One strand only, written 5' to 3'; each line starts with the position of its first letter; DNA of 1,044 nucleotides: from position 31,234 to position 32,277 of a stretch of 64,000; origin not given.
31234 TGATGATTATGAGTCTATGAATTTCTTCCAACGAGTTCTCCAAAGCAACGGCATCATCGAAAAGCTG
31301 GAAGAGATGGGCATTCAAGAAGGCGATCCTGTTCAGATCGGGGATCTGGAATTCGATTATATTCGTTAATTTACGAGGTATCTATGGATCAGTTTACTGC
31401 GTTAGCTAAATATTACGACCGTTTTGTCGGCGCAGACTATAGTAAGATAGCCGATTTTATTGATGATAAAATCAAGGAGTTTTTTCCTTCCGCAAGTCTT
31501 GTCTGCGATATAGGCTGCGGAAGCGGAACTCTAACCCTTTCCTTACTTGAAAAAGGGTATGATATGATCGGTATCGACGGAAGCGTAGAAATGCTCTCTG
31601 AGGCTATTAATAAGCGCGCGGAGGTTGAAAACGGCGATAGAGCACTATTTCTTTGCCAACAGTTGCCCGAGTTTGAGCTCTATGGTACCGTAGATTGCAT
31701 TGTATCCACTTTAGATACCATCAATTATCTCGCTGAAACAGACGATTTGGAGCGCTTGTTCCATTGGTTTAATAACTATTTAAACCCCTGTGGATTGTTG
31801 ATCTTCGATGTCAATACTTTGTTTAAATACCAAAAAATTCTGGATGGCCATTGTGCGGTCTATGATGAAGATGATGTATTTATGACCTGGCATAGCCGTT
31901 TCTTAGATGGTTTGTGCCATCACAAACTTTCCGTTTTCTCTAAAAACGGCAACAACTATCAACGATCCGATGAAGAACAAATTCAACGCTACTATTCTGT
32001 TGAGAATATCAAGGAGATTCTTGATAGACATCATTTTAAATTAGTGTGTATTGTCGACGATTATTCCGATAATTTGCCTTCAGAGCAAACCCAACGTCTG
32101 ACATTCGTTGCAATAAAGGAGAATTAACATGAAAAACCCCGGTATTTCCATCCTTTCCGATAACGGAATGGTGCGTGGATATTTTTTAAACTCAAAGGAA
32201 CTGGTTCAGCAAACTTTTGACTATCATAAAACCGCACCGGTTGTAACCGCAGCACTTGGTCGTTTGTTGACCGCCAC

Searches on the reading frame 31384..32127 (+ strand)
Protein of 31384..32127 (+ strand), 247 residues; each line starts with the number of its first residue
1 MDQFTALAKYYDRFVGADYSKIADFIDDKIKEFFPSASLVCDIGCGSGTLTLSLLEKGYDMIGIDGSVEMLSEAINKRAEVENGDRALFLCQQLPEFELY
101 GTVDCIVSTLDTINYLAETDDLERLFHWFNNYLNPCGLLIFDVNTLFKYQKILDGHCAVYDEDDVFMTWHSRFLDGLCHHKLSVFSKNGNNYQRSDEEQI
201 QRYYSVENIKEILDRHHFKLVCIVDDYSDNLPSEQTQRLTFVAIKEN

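Call 10: search_protein_families(library=pfam, proteins=[window:31384-32127:+], max_evalue=0.01)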
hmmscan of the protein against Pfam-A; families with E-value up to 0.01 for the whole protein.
window:31384-32127:+ (247 aa): 8 families
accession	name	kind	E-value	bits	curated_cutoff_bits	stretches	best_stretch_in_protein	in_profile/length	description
PF13489.12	Methyltransf_23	-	5.1e-13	49.5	27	1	24-222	7-163/164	Methyltransferase domain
PF13649.12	Methyltransf_25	-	2.5e-12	47.7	27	1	40-137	1-97/97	Methyltransferase domain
PF08242.18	Methyltransf_12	-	3.7e-09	37.6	30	1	42-139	2-98/98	Methyltransferase domain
PF08241.18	Methyltransf_11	-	2.2e-08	35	21.2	1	42-141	2-95/95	Methyltransferase domain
PF13847.12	Methyltransf_31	-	2.7e-07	30.8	27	1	39-140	6-108/145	Methyltransferase domain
PF07021.18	MetW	-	1.5e-05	25.2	21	1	29-86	6-64/193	Methionine biosynthesis protein MetW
PF02353.26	CMAS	-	0.00085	19.1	27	1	39-153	65-176/273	Mycolic acid cyclopropane synthetase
PF03848.20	TehB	-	0.0018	18.1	20.4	1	38-111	32-104/193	Tellurite resistance protein TehB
